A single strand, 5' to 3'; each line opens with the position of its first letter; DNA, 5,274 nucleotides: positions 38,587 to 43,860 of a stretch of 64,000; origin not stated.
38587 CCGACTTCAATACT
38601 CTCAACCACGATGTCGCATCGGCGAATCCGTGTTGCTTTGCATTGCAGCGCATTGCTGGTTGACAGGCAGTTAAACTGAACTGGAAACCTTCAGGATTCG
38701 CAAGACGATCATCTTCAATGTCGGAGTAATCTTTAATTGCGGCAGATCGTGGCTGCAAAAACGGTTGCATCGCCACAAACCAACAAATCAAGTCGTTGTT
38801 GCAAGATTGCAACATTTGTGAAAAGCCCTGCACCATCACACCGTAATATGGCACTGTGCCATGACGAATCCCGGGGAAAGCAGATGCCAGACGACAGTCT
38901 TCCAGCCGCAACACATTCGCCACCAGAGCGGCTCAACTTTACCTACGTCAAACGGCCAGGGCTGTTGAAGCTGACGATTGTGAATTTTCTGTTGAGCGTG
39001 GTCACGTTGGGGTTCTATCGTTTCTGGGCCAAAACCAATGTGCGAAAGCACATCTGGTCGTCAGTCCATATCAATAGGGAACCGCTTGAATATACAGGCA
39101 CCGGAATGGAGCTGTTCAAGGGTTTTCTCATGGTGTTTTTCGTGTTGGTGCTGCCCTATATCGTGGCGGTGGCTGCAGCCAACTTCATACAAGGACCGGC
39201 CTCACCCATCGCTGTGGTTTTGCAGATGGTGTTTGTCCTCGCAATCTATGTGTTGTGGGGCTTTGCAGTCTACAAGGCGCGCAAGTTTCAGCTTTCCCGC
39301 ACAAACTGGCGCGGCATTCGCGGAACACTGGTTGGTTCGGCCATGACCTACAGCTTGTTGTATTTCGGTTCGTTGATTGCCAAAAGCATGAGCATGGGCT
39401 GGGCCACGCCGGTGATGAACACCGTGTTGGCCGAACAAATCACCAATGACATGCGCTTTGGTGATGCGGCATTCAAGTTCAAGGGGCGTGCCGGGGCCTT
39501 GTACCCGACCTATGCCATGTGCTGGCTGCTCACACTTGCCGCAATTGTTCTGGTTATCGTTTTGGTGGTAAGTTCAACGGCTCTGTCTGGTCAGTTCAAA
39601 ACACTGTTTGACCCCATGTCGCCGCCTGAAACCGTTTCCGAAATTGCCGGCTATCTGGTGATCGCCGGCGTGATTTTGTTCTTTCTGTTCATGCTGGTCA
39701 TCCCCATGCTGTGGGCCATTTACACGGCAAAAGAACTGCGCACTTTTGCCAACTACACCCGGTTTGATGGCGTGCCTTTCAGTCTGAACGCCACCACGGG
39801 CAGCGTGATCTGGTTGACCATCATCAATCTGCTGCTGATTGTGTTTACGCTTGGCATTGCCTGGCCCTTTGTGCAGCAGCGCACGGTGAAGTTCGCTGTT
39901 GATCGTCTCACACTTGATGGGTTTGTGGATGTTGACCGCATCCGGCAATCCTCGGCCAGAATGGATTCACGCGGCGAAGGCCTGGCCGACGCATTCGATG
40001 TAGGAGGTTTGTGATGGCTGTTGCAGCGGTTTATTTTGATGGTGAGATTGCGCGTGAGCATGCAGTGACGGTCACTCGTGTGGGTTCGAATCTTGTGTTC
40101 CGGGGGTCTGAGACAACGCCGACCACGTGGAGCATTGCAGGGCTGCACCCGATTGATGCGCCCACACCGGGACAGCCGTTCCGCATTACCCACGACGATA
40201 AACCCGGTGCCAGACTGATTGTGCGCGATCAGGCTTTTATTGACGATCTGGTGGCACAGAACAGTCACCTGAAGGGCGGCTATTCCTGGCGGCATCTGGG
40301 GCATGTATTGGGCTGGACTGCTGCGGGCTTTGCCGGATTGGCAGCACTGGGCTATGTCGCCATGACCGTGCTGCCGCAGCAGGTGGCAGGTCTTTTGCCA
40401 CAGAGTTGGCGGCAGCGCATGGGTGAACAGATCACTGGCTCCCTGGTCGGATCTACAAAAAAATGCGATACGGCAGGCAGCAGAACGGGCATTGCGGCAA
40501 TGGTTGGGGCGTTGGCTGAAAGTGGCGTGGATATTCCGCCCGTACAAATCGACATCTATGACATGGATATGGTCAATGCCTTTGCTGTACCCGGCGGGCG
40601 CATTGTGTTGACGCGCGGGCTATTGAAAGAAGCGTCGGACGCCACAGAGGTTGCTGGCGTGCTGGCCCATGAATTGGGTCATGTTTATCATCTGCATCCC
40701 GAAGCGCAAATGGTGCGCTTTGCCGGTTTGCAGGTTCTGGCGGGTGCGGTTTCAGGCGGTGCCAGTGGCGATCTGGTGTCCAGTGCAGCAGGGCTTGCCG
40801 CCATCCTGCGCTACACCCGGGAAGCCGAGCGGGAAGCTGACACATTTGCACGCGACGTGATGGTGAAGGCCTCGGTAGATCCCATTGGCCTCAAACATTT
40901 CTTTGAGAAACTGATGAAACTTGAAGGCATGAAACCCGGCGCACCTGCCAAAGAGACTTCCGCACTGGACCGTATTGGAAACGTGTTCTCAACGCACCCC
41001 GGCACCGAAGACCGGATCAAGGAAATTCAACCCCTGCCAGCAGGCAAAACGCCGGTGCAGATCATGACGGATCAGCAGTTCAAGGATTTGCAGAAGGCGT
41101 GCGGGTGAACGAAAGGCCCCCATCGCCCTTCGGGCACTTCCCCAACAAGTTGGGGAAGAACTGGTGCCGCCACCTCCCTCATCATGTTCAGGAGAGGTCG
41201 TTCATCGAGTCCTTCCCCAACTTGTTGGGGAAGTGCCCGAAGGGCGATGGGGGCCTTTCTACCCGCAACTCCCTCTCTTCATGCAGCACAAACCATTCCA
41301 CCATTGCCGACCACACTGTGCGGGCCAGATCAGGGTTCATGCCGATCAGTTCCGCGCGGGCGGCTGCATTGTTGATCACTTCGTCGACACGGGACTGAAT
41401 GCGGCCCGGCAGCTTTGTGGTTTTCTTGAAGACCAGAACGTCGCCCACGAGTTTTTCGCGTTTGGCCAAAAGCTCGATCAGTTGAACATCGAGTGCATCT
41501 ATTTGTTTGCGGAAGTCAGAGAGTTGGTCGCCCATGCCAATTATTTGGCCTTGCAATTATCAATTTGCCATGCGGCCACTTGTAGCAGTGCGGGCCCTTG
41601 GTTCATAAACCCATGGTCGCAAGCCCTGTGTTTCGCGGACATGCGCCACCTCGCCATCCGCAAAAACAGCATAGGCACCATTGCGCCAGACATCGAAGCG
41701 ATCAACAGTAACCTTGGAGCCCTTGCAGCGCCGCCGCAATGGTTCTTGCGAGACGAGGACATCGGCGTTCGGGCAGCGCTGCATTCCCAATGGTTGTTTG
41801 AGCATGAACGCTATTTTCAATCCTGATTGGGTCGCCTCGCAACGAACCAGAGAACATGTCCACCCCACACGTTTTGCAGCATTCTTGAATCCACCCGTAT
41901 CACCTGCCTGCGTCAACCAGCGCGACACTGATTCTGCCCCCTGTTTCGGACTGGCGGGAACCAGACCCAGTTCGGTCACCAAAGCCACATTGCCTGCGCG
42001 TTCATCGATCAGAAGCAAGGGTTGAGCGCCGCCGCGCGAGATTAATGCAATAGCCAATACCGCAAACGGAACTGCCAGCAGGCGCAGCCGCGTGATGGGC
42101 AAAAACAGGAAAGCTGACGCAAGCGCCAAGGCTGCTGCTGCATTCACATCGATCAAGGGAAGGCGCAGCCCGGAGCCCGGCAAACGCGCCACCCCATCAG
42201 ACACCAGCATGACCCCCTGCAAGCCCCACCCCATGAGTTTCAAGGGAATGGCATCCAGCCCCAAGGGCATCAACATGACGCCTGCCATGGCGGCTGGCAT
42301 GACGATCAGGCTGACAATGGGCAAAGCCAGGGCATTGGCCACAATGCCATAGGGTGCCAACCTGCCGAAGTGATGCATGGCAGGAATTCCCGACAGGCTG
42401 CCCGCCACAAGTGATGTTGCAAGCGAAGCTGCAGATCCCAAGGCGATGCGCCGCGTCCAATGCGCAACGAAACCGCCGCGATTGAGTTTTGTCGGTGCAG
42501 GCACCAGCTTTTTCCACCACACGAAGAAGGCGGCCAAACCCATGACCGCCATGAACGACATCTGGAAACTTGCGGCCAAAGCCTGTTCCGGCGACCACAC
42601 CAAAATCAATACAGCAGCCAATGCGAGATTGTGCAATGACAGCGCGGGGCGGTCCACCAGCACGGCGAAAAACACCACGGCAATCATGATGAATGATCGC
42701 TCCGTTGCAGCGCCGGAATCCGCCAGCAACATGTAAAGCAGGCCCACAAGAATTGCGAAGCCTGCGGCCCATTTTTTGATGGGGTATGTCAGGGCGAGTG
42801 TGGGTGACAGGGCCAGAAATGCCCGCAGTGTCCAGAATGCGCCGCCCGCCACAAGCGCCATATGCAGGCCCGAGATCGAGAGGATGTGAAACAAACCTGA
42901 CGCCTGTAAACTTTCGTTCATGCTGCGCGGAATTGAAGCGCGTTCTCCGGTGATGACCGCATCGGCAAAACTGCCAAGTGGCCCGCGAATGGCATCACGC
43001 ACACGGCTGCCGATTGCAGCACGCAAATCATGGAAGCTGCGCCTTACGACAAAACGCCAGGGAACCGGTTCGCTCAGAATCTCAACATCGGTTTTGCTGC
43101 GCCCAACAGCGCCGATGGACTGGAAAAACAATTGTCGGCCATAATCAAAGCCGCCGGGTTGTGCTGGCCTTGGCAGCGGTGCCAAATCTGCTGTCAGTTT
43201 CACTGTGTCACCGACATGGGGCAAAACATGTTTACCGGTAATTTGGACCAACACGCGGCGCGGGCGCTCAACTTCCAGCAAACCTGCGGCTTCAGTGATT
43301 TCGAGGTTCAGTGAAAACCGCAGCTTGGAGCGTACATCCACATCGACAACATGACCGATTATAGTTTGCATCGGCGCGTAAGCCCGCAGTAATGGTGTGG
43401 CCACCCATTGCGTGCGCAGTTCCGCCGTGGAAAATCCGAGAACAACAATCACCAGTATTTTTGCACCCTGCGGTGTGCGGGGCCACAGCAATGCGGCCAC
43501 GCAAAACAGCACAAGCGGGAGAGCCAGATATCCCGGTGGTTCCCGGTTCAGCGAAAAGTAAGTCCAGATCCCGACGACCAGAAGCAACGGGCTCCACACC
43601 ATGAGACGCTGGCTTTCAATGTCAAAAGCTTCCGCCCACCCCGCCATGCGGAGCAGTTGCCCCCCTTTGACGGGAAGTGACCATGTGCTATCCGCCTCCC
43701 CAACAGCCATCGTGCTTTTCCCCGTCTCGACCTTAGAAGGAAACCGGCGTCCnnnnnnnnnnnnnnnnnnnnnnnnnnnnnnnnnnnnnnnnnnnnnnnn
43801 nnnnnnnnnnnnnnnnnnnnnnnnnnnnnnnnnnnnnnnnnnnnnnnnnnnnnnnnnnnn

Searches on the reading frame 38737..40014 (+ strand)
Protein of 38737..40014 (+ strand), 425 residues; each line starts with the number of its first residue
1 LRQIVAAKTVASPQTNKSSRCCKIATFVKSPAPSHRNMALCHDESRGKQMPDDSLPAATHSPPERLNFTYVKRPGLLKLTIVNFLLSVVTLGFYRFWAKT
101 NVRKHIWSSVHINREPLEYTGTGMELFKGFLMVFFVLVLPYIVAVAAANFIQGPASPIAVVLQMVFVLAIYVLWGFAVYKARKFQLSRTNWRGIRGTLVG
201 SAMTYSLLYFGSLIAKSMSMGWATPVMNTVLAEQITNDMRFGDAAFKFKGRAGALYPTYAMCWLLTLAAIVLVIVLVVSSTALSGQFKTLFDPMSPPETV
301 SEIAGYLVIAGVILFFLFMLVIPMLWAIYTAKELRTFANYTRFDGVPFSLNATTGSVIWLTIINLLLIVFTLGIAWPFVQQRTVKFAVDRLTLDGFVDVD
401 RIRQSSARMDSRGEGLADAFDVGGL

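Call 5: search_protein_families(library=ncbifam, proteins=[window:38737-40014:+])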
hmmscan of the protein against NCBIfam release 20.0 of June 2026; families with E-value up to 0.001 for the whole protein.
window:38737-40014:+ (425 aa): 0 families

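Call 17: search_protein_families(library=pfam, proteins=[window:38737-40014:+], max_evalue=0.000001)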
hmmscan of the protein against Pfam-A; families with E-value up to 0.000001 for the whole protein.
window:38737-40014:+ (425 aa): 1 family
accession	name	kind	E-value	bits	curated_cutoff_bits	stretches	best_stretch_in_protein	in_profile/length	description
PF05987.18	DUF898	-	1e-73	248.8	28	1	76-419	13-336/336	Bacterial protein of unknown function (DUF898)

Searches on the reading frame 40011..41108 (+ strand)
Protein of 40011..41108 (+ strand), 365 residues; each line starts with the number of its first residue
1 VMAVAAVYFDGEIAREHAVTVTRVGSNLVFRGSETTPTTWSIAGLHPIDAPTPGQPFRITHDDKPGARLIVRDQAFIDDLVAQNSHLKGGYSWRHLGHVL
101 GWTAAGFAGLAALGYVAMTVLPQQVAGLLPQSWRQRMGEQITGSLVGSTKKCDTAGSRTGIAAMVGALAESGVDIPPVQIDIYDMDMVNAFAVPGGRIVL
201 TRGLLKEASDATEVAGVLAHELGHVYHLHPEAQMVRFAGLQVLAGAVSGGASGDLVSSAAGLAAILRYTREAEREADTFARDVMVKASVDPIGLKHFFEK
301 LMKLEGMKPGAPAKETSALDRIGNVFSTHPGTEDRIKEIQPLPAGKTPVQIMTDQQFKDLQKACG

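Call 5: search_protein_families(library=ncbifam, proteins=[window:40011-41108:+])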
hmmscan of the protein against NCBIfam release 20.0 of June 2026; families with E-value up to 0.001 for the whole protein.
window:40011-41108:+ (365 aa): 10 families
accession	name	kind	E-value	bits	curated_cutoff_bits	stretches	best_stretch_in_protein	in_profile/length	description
NF052399.1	M48_lipo_LoiP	exception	1.1e-16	61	365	1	167-340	77-241/247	metalloprotease LoiP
NF052400.1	M48_BAM_BepA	equivalog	2.3e-15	56.4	570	1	186-338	99-252/483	beta-barrel assembly-enhancing protease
NF002363.0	PRK01345.1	equivalog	5.9e-10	38.7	422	1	160-248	68-154/318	zinc metalloprotease HtpX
NF002826.0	PRK03001.1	equivalog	2.4e-09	36.8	369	1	160-248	69-155/285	zinc metalloprotease HtpX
NF002669.0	PRK02391.1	equivalog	2.8e-09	36.5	341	1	163-227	81-147/298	zinc metalloprotease HtpX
NF003965.0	PRK05457.1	equivalog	8.9e-07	28.5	245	1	173-226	90-146/285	protease HtpX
NF002839.0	PRK03072.1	equivalog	1.2e-05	24.6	412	0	179-227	91-142/291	zinc metalloprotease HtpX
NF003425.0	PRK04897.1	equivalog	1.8e-05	24.1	355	0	174-226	94-149/298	zinc metalloprotease HtpX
NF002775.0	PRK02870.1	equivalog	0.0001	21.7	285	0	182-228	138-187/338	zinc metalloprotease HtpX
NF002322.0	PRK01265.1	equivalog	0.00037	20.1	275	1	172-231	97-157/325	zinc metalloprotease HtpX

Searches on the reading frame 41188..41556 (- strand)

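Call 17: search_protein_families(library=pfam, proteins=[window:41188-41556:-], max_evalue=0.000001)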
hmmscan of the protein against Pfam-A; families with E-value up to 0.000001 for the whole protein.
window:41188-41556:- (122 aa): 1 family
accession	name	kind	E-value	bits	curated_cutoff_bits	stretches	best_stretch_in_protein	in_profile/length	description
PF01817.26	CM_2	-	2.2e-16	60.2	27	1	16-93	2-79/80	Chorismate mutase type II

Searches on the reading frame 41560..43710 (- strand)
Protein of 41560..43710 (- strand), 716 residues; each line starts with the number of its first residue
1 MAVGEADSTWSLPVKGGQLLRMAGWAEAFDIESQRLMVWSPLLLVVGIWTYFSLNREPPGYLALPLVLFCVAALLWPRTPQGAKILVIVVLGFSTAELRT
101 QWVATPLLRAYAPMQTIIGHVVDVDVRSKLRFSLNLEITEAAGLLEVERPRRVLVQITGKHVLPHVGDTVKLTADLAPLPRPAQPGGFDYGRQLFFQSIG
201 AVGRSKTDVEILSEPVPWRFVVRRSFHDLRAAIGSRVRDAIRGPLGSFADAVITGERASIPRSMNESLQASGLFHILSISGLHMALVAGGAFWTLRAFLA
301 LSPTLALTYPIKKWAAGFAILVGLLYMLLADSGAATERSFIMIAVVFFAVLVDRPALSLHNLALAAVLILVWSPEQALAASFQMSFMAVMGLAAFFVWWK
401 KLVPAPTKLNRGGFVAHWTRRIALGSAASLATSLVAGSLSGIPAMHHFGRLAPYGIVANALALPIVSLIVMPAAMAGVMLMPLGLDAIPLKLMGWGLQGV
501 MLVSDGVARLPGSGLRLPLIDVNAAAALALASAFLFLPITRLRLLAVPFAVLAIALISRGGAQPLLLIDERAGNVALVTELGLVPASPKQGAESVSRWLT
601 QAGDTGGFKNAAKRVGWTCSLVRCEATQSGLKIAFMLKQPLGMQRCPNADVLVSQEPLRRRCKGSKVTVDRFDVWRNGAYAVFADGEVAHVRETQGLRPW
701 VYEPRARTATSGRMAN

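Call 5: search_protein_families(library=ncbifam, proteins=[window:41560-43710:-])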
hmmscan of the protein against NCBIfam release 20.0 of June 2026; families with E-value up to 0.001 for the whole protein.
window:41560-43710:- (716 aa): 4 families
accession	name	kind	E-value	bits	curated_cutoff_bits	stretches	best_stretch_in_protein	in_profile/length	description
TIGR00361.1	ComEC_Rec2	equivalog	2.2e-26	92.2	190.05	1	163-483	58-351/663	DNA internalization-related competence protein ComEC/Rec2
NF008580.0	PRK11539.1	equivalog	9.9e-15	53.9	969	1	251-495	205-429/758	ComEC family protein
TIGR00360.1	ComEC_N-term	subfamily_domain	3.4e-14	53.5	36.5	1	274-472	2-170/171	ComEC/Rec2-related protein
NF045979.1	ComEC_MAG0480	equivalog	1.4e-05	24.1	150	1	261-389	210-329/461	MAG0480 family ComEC-like protein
